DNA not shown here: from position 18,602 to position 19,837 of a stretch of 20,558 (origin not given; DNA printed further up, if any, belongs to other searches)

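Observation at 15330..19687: Family-1-like encapsulin shell gene translationally coupled to an isoprenoid-type enzyme set (CrtI-superfamily FAD oxidoreductase plus polyprenyl diphosphate synthase plus hypothetical)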

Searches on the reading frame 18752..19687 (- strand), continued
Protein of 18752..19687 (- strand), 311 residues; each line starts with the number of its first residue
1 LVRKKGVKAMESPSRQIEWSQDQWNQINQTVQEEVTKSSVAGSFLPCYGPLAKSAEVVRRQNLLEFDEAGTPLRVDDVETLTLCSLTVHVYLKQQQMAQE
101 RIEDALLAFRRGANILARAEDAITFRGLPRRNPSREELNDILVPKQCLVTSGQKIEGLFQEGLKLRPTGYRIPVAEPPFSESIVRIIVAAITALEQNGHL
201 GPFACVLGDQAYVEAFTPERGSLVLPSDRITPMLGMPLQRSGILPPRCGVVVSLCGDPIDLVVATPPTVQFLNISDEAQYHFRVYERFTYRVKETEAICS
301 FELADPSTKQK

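Call 53: fold_search(model_id=the predicted structure, library=pdb)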
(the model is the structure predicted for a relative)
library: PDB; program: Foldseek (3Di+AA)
matches with E <= 10: 948; with E <= 0.001: 312
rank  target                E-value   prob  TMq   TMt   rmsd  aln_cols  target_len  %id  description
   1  8v4q_A                1.3e-20  1.00  0.67  0.78   6.2       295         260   23  Myxococcus xanthus EncA 3xHis pore mutant with tetrahedral symmetry (released 2024-05-22)
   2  8vjo_B                1.7e-20  1.00  0.71  0.76   5.0       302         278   22  Cryo-EM structure of Myxococcus xanthus EncA encapsulin shell loaded with EncD cargo (released 2024-05-08)
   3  8v4n                  2.1e-20  1.00  0.68  0.78   6.1       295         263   23  Myxococcus xanthus EncA 3xHis pore mutant with T=1 icosahedral symmetry (released 2024-05-22)
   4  7s21                  2.9e-20  1.00  0.69  0.78   5.6       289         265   24  M. xanthus encapsulin shell protein EncA with T=1 symmetry (released 2022-02-02)
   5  8v4q_B                7.6e-20  1.00  0.68  0.77   5.8       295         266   23  Myxococcus xanthus EncA 3xHis pore mutant with tetrahedral symmetry (released 2024-05-22)
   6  9fy6_B                9.2e-20  1.00  0.72  0.78   4.2       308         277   22  Single particle cryo-EM reconstruction of Bacillus Methanolicus encapsulin nano compartment (released 2025-06-11)
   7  8vjo_C                1.7e-19  1.00  0.73  0.80   3.9       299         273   23  Cryo-EM structure of Myxococcus xanthus EncA encapsulin shell loaded with EncD cargo (released 2024-05-08)
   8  9b9i                  2.2e-19  1.00  0.66  0.75   6.3       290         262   23  Myxococcus xanthus EncA encapsulin engineered pore mutant with T=1 icosahedral symmetry (released 2024-09-18)
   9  9fy6_A                2.4e-19  1.00  0.70  0.75   4.8       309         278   21  Single particle cryo-EM reconstruction of Bacillus Methanolicus encapsulin nano compartment (released 2025-06-11)
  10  7s20_C                2.5e-19  1.00  0.68  0.75   4.9       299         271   23  M. xanthus encapsulin shell protein EncA with T=3 symmetry (released 2022-02-02)
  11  8vjo_A                2.7e-19  1.00  0.69  0.75   5.0       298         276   22  Cryo-EM structure of Myxococcus xanthus EncA encapsulin shell loaded with EncD cargo (released 2024-05-08)
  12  9fy6_D                4.2e-19  1.00  0.69  0.82   3.9       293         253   21  Single particle cryo-EM reconstruction of Bacillus Methanolicus encapsulin nano compartment (released 2025-06-11)
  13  7s2t_A                4.5e-19  1.00  0.71  0.77   5.2       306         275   22  M. xanthus encapsulin EncA bound to EncB targeting peptide (released 2022-02-02)
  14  9bc8_A                8.5e-19  1.00  0.66  0.73   5.0       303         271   21  Cargo-loaded Myxococcus xanthus EncA encapsulin engineered pore mutant with T=4 icosahedral symmetry (released 2024-10-30)
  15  9fy6_C                9.1e-19  1.00  0.69  0.81   4.6       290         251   21  Single particle cryo-EM reconstruction of Bacillus Methanolicus encapsulin nano compartment (released 2025-06-11)
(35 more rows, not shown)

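Call 62: search_protein_families(library=pfam, proteins=[L025:11156-16732:+, L025:2633-9814:+, L003:3523-6963:+], max_evalue=0.01)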
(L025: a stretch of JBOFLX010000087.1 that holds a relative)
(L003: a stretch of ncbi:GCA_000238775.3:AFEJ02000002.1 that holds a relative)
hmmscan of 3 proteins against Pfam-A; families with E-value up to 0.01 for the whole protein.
L025:11156-16732:+ (1858 aa): 5 families
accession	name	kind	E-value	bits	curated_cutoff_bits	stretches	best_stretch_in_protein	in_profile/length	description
PF18276.7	TcA_TcB_BD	-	4.3e-57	193.8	25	1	1401-1689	1-287/287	Tc toxin complex TcA C-terminal TcB-binding domain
PF20220.3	ABC_toxin_N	-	5.6e-10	39.5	27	1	845-955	15-111/122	ABC toxin N-terminal region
PF17957.7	Big_7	-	0.00043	21.3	24.1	1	326-399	1-56/70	Bacterial Ig domain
PF13784.11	Fic_N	-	0.0024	18.3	26.7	1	1001-1060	14-70/82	Fic/DOC family N-terminal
PF02368.24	Big_2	-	0.0093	16.3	22.8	0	335-372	9-45/79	Bacterial Ig-like domain (group 2)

L025:2633-9814:+ (2393 aa): 6 families
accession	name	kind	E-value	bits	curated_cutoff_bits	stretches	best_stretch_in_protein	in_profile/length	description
PF03534.18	SpvB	-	4.3e-50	171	22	2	34-218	4-213/287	Salmonella virulence plasmid 65kDa B protein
PF12256.14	TcdB_toxin_midN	-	8.2e-33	113.7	24.8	1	602-745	16-160/181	Insecticide toxin TcdB middle/N-terminal region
PF12255.14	TcdB_toxin_midC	-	5e-17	62.6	25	1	829-957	3-125/147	Insecticide toxin TcdB middle/C-terminal region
PF13517.12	FG-GAP_3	-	7e-17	62.2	26.9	2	357-419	1-61/61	FG-GAP-like repeat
PF05593.20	RHS_repeat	-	5.8e-16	58.9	22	1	1453-1484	1-31/38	RHS Repeat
PF20041.5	DUF6443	-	7.7e-06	26.6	27.8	0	1223-1258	10-45/137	Domain of unknown function (DUF6443)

L003:3523-6963:+ (1146 aa): 5 families
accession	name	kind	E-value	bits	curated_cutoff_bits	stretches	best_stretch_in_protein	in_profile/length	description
PF00211.25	Guanylate_cyc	-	1.5e-20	74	21.9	1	97-272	7-176/183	Adenylate and Guanylate cyclase catalytic domain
PF13191.12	AAA_16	-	1.7e-18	68.1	32.6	1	297-486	1-166/167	AAA ATPase domain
PF17874.7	TPR_MalT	-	5.9e-09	36.1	45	1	939-1119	15-185/336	MalT-like TPR region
PF00931.28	NB-ARC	-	0.00012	21.8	23.5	0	432-556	81-205/248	NB-ARC domain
PF13401.12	AAA_22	-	0.00092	20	27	1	322-494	7-126/130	AAA domain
